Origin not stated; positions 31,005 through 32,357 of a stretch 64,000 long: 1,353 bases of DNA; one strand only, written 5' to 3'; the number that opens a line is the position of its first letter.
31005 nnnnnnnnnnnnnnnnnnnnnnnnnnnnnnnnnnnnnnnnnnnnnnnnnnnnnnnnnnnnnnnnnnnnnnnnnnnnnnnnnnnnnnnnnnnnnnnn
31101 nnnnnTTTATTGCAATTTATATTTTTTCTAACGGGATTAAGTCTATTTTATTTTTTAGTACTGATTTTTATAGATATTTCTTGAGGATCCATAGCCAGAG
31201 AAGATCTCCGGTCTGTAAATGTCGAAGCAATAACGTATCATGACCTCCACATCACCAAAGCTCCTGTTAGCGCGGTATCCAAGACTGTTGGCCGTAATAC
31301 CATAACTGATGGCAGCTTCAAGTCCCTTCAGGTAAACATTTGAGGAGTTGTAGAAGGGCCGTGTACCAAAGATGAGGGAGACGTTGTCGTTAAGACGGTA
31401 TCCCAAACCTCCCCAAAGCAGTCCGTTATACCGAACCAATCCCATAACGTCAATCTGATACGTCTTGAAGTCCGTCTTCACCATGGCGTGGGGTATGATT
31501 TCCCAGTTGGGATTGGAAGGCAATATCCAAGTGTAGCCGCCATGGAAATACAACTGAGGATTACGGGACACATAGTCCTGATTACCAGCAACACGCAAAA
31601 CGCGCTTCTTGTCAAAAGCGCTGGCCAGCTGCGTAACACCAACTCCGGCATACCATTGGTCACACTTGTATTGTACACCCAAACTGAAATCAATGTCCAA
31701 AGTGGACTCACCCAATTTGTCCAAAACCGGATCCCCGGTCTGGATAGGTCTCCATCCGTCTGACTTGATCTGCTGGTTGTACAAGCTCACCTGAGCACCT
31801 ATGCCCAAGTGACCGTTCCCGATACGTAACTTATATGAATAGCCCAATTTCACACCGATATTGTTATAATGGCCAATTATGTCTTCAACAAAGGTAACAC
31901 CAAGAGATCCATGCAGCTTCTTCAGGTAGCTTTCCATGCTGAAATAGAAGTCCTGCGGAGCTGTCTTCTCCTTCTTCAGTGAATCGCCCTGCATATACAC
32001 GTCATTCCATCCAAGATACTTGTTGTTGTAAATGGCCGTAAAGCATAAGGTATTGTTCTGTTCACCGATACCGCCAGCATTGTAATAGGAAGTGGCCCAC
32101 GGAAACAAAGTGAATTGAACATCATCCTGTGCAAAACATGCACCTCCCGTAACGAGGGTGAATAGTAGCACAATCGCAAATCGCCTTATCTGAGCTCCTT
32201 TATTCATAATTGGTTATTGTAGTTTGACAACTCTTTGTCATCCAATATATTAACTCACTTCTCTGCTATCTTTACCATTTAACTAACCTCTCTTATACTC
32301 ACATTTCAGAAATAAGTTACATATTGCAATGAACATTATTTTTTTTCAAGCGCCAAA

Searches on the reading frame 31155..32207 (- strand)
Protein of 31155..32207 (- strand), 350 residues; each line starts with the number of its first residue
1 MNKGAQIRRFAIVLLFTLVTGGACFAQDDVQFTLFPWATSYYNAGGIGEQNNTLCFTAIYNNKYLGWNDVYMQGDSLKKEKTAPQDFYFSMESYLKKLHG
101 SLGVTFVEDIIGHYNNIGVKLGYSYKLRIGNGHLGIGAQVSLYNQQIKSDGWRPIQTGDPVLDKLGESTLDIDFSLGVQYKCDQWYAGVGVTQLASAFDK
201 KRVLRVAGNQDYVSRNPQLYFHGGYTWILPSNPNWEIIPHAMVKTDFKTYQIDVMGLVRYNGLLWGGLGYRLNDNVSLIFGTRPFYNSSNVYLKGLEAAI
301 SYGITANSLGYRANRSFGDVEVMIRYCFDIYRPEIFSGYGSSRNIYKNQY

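Call 20: search_protein_families(library=pfam, proteins=[window:31155-32207:-], max_evalue=0.001)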
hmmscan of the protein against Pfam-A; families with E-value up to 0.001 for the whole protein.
window:31155-32207:- (350 aa): 1 family
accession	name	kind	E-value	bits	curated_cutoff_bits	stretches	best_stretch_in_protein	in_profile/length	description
PF11751.14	PorP_SprF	-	3e-33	116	22.3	1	25-326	2-273/273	Type IX secretion system membrane protein PorP/SprF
